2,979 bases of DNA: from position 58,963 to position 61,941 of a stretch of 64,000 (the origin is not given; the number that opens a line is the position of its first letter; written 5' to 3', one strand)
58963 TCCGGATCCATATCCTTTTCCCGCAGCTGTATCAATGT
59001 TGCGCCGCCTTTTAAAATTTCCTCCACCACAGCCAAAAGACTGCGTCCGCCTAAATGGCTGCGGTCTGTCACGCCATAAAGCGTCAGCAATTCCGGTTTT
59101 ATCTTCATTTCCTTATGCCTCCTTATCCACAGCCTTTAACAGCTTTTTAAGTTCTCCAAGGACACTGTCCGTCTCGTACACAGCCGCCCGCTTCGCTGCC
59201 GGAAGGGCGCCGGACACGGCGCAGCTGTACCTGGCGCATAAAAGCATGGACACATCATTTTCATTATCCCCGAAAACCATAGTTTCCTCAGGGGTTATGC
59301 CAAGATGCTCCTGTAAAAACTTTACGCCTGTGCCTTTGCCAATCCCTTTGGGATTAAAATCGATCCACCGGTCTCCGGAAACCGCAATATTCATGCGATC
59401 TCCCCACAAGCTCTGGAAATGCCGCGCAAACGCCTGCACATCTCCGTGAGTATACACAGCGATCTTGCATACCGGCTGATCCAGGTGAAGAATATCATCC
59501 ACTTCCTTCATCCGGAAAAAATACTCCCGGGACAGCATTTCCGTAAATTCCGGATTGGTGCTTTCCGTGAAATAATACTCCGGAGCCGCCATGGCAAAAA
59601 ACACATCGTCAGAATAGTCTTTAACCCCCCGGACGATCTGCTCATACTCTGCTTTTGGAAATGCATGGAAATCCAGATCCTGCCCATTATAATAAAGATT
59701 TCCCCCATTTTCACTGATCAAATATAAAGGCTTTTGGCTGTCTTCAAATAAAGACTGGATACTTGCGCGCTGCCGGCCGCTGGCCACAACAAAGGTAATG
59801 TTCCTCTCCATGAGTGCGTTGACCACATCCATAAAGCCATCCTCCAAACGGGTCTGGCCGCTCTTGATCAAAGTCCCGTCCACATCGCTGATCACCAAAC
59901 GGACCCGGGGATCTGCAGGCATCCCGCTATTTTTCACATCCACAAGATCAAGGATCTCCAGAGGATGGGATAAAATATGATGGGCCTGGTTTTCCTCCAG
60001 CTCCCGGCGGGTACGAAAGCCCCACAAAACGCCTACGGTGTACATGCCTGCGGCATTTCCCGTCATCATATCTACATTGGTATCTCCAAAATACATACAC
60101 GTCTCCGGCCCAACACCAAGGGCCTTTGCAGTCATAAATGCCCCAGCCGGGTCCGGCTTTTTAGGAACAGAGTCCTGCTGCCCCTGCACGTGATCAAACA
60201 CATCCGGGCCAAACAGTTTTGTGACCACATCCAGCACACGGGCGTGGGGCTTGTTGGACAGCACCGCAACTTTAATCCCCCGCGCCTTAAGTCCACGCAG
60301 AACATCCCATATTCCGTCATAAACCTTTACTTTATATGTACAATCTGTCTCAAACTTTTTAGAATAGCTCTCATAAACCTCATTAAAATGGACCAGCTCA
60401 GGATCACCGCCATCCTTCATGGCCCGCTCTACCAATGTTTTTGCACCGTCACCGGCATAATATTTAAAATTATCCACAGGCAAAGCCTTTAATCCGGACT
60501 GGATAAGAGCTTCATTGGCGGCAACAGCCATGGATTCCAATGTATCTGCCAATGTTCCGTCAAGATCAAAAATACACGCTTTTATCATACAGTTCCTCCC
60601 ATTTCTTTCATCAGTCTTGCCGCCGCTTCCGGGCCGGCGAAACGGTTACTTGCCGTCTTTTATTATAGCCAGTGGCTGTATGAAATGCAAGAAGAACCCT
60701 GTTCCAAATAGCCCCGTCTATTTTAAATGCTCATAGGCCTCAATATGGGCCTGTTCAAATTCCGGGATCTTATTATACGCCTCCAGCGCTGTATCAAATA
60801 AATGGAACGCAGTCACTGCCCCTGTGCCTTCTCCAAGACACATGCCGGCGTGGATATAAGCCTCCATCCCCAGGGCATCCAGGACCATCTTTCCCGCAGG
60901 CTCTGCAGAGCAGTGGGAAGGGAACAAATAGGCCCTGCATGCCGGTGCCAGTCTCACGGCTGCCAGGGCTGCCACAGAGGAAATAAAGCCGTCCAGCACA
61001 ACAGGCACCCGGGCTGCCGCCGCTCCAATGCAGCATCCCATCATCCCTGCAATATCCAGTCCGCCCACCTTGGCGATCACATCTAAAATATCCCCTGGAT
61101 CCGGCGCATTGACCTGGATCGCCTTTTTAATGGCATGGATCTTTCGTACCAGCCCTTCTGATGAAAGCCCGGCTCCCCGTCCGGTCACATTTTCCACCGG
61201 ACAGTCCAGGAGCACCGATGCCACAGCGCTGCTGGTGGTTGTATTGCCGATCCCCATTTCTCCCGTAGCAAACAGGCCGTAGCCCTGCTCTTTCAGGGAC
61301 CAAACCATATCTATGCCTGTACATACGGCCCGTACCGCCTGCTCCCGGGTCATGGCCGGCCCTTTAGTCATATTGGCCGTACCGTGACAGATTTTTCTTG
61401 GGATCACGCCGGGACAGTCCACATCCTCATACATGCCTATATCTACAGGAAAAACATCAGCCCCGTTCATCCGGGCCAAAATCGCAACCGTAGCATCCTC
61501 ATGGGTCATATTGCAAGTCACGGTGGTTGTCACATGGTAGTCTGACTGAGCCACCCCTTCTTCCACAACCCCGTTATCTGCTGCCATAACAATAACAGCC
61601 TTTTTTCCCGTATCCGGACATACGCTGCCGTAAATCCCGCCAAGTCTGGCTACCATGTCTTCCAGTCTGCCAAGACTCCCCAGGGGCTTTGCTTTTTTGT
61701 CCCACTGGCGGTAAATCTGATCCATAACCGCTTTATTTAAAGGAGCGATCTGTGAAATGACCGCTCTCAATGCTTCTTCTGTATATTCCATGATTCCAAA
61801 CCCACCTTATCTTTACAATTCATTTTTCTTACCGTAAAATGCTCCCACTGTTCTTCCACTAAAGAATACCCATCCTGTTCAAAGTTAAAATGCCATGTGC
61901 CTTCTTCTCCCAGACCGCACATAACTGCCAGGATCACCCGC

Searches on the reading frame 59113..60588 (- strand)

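Call 63: search_protein_families(library=pfam, proteins=[window:59113-60588:-], max_evalue=0.00001)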
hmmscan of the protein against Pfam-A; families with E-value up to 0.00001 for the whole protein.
window:59113-60588:- (491 aa): 6 families
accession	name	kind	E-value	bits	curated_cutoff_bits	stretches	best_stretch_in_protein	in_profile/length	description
PF08282.18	Hydrolase_3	-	3.3e-50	171.6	20.9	1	232-475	1-245/255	haloacid dehalogenase-like hydrolase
PF13419.12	HAD_2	-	1.3e-39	136.6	23.8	1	5-187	1-178/178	Haloacid dehalogenase-like hydrolase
PF00702.32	Hydrolase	-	3.4e-39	135.7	26.4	2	2-181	1-191/191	haloacid dehalogenase-like hydrolase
PF05116.19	S6PP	-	7.1e-16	59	20.3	1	399-464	147-212/247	Sucrose-6F-phosphate phosphohydrolase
PF12710.13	HAD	-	8.1e-14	52.9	27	1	6-174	2-185/189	haloacid dehalogenase-like hydrolase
PF13242.12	Hydrolase_like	-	2.3e-10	40.7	22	1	143-206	3-69/75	HAD-hyrolase-like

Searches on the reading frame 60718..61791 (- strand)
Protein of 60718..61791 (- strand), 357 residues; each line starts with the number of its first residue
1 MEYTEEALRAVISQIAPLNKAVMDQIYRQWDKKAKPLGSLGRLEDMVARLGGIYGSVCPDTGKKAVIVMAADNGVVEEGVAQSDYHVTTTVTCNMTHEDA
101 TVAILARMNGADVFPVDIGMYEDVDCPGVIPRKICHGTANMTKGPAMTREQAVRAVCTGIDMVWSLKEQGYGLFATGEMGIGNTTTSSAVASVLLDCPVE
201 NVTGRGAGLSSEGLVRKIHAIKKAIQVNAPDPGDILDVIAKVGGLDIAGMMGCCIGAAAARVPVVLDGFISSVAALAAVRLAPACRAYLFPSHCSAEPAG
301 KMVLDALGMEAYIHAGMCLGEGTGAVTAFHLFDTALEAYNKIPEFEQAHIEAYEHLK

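Call 63: search_protein_families(library=pfam, proteins=[window:60718-61791:-], max_evalue=0.00001)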
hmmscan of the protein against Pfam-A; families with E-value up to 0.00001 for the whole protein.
window:60718-61791:- (357 aa): 1 family
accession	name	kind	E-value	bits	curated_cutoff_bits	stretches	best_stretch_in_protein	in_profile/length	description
PF02277.22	DBI_PRT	-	3.3e-124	414.9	22.6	1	15-350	1-329/329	Phosphoribosyltransferase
